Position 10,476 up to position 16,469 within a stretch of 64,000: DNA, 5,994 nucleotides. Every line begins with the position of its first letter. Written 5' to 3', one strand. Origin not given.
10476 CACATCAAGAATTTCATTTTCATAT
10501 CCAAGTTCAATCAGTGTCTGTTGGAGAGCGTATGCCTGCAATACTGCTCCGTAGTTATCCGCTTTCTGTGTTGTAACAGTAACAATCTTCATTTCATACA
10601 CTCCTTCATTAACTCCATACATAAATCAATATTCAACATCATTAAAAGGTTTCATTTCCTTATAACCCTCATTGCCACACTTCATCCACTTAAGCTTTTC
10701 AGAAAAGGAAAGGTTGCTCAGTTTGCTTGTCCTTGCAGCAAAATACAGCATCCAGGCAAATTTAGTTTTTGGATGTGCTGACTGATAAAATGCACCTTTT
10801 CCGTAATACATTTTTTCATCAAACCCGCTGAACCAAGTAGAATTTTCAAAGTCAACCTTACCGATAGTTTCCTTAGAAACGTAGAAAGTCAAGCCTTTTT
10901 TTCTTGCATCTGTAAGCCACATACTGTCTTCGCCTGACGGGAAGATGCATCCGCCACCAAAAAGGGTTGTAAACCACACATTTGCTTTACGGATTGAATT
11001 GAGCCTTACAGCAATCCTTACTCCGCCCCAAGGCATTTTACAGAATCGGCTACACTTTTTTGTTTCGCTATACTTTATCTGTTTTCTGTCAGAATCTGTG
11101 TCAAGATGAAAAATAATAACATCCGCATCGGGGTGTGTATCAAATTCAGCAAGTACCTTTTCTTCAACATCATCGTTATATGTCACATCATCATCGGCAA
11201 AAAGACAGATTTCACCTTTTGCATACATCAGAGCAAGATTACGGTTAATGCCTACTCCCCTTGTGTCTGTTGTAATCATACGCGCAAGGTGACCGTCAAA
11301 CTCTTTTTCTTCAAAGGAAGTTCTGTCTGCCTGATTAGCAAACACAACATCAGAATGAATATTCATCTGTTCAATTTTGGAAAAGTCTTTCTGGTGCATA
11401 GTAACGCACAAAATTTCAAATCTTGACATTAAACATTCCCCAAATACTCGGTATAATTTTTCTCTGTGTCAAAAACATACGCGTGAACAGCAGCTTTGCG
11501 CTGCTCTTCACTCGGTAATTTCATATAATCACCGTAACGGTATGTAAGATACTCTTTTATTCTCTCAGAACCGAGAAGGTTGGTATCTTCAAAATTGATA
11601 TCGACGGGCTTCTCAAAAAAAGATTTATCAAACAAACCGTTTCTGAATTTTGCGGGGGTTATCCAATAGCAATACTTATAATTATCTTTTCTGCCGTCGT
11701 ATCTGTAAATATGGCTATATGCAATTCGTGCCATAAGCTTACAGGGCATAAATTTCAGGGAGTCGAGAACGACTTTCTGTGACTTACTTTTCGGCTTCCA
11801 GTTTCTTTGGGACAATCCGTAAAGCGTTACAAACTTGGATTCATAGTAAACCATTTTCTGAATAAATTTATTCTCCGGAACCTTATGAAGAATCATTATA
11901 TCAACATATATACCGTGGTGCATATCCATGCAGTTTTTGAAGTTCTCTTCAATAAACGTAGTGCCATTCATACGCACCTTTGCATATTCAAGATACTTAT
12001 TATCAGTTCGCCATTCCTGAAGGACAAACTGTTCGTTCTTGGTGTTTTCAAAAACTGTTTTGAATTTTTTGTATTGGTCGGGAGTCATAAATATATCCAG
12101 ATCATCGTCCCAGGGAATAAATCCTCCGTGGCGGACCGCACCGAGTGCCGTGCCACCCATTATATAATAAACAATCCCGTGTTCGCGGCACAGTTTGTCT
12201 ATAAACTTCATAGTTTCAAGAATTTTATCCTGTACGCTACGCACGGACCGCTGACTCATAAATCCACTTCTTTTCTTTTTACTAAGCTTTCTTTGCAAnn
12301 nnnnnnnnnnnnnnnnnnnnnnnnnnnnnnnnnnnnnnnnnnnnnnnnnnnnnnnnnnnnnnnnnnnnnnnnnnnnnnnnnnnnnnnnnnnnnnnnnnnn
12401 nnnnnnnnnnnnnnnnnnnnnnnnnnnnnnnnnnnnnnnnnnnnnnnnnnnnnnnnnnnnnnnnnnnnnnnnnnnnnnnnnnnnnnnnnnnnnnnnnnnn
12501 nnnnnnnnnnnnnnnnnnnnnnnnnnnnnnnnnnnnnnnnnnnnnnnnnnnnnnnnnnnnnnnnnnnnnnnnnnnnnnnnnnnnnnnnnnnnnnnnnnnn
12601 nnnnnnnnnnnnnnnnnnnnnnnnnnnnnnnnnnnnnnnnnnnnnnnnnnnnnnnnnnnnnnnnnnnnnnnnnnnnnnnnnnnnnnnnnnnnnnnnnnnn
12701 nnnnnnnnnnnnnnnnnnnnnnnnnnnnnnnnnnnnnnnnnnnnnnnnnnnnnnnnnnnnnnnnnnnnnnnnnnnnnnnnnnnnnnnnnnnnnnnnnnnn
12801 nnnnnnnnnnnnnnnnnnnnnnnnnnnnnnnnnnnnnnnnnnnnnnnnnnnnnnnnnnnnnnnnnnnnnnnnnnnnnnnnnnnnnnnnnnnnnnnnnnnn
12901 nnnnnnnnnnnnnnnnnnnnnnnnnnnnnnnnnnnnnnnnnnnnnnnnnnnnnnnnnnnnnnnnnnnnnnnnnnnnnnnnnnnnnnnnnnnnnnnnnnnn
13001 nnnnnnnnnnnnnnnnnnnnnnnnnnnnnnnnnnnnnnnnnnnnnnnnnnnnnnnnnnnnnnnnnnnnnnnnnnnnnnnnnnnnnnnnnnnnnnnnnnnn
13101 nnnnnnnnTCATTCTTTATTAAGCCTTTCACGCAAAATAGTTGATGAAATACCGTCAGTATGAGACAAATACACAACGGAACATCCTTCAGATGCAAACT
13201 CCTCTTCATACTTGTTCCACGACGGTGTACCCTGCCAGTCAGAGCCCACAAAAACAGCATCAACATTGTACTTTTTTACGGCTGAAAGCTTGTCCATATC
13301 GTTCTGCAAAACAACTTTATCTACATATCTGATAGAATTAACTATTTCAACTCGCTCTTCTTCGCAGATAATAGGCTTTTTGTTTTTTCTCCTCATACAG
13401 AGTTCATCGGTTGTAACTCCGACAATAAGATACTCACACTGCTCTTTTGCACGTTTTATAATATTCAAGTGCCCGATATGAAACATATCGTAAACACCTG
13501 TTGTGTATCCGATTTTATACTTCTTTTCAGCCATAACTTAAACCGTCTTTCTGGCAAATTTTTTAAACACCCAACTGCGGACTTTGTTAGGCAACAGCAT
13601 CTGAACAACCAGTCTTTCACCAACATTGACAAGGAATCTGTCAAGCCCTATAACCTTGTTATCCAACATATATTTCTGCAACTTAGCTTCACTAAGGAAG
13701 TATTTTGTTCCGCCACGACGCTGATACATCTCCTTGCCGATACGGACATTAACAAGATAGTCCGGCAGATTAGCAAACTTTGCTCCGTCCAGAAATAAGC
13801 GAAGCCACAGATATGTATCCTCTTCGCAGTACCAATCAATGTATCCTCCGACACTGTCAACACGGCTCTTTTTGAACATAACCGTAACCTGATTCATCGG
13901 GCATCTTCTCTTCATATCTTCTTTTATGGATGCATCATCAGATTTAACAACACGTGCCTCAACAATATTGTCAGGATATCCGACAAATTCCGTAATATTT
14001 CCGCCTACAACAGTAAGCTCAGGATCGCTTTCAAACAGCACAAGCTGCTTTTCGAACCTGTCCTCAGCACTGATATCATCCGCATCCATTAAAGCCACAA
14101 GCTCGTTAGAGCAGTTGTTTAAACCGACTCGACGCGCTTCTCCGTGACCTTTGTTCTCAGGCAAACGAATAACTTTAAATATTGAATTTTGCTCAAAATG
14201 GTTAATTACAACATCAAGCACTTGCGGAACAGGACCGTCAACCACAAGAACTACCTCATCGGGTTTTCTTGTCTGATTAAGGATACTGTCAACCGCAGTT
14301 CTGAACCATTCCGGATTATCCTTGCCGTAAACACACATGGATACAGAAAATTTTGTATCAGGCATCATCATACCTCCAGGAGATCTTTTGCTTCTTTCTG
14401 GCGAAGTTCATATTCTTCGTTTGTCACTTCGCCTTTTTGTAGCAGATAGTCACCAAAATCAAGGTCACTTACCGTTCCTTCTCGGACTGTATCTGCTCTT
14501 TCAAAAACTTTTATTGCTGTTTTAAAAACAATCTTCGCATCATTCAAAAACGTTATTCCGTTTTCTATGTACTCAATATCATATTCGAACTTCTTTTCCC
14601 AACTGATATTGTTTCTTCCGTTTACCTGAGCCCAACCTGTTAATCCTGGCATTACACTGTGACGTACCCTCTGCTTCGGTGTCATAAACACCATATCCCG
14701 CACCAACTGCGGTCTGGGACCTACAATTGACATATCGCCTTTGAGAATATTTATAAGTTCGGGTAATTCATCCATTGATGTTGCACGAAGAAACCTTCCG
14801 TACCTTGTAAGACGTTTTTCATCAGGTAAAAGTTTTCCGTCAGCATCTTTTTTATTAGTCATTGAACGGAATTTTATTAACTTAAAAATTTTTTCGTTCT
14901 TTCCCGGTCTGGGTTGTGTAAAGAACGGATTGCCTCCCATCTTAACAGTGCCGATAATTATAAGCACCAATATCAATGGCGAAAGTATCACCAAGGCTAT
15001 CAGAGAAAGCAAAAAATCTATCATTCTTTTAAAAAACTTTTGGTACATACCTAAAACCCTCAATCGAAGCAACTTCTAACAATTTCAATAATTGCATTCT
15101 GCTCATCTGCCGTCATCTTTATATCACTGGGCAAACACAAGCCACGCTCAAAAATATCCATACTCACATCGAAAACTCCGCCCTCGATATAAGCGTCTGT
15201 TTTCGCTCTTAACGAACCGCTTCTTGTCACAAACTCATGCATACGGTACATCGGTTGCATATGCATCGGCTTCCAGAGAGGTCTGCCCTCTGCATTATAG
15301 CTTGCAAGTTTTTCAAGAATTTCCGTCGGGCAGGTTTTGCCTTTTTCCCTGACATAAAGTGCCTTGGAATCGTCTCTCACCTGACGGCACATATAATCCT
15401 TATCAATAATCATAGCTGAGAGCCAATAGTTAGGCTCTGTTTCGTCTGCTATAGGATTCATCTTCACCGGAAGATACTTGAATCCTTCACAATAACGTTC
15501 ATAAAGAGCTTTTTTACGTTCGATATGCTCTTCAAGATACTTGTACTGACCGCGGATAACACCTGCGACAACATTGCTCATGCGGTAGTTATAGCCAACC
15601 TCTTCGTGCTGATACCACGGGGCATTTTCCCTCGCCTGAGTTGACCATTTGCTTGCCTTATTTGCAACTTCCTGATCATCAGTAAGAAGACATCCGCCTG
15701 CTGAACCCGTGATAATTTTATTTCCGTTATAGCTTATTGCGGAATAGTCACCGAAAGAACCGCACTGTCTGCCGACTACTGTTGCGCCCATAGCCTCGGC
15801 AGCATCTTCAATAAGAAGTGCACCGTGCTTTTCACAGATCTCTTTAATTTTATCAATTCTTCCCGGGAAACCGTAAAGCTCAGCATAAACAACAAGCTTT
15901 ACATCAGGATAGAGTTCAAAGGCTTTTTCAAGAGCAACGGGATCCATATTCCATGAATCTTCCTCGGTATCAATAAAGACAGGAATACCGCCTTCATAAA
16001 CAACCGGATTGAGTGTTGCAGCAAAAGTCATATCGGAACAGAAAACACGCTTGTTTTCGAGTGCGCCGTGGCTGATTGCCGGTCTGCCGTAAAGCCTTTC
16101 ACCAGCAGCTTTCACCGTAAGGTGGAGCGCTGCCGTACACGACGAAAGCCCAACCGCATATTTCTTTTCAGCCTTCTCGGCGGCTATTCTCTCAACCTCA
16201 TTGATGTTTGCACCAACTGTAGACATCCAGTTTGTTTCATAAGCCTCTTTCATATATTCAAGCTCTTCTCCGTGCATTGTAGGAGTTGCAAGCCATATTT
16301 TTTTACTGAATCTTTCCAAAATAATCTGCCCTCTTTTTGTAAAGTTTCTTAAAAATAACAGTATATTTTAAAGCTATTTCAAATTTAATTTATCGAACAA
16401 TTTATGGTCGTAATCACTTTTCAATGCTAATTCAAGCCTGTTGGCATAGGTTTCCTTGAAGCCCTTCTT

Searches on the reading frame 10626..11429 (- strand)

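Call 26: search_protein_families(library=pfam, proteins=[window:10626-11429:-], max_evalue=0.001)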
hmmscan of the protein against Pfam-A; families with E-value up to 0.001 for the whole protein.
window:10626-11429:- (267 aa): 1 family
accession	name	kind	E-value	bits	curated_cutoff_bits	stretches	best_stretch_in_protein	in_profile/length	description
PF00535.33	Glycos_transf_2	-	3.7e-10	40.4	23.3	1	36-123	40-130/168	Glycosyl transferase family 2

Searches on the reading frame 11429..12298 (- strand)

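Call 26: search_protein_families(library=pfam, proteins=[window:11429-12298:-], max_evalue=0.001)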
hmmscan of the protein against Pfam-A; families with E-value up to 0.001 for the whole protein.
window:11429-12298:- (289 aa): 1 family
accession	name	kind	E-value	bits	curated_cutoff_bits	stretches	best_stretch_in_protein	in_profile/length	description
PF04991.19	LicD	-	2.4e-37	129.7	22.6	1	37-256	1-227/227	LicD family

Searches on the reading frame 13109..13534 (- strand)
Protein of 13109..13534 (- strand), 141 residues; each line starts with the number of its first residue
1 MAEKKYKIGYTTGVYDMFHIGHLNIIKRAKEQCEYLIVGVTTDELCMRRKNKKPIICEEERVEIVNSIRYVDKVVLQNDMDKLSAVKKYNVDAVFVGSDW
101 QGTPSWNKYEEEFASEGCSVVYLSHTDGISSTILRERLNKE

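Call 27: search_protein_families(library=pfam, proteins=[window:13109-13534:-], max_evalue=0.001)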
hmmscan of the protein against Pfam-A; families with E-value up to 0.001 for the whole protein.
window:13109-13534:- (141 aa): 2 families
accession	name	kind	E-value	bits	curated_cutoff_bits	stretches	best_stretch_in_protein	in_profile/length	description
PF01467.32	CTP_transf_like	-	1.6e-23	83.8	21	1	10-137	1-133/133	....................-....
PF06574.18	FAD_syn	-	0.0007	19.9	27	0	7-35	7-35/158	FAD synthetase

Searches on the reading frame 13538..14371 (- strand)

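Call 27: search_protein_families(library=pfam, proteins=[window:13538-14371:-], max_evalue=0.001)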
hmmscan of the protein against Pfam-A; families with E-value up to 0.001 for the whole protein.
window:13538-14371:- (277 aa): 4 families
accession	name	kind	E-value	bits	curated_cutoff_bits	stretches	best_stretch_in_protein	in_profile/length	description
PF00535.33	Glycos_transf_2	-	3.9e-22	79.4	23.3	1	9-129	1-119/168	Glycosyl transferase family 2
PF13641.12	Glyco_tranf_2_3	-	9.3e-10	39.3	27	1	22-198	15-200/230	Glycosyltransferase like family 2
PF10111.15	Glyco_tranf_2_2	-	2.1e-07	31.2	27.3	1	9-115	1-108/276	Glycosyltransferase like family 2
PF13632.12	Glyco_trans_2_3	-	2.4e-05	24.7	27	1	92-211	2-125/198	Glycosyl transferase family group 2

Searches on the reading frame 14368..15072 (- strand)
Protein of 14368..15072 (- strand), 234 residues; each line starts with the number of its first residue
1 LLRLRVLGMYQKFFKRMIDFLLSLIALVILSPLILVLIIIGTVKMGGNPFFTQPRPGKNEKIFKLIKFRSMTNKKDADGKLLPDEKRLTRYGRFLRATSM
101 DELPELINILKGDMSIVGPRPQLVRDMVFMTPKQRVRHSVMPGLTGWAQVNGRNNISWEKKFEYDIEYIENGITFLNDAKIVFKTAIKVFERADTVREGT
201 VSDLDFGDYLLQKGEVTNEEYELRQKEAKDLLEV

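Call 27: search_protein_families(library=pfam, proteins=[window:14368-15072:-], max_evalue=0.001)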
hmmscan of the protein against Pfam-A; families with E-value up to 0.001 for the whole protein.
window:14368-15072:- (234 aa): 1 family
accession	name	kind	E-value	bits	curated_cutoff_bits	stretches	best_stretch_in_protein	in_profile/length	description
PF02397.22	Bac_transf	-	9e-61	205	27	1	15-190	1-178/179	Bacterial sugar transferase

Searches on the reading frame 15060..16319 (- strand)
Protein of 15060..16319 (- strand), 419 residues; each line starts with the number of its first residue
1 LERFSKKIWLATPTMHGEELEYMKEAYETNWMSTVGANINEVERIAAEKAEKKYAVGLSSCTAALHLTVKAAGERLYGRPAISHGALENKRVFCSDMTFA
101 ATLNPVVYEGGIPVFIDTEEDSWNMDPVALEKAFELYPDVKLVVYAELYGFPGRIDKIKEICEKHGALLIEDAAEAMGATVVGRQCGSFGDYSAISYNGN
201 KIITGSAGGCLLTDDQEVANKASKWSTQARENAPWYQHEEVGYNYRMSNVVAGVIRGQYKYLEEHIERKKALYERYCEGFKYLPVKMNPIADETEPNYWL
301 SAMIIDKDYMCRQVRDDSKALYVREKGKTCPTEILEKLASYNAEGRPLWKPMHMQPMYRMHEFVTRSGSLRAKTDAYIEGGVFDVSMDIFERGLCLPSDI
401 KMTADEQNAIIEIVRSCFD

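Call 27: search_protein_families(library=pfam, proteins=[window:15060-16319:-], max_evalue=0.001)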
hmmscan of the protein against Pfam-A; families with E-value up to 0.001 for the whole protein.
window:15060-16319:- (419 aa): 1 family
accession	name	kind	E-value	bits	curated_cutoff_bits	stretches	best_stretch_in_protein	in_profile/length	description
PF01041.23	DegT_DnrJ_EryC1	-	2.8e-68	231.2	19.8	1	15-414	3-359/360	DegT/DnrJ/EryC1/StrS aminotransferase family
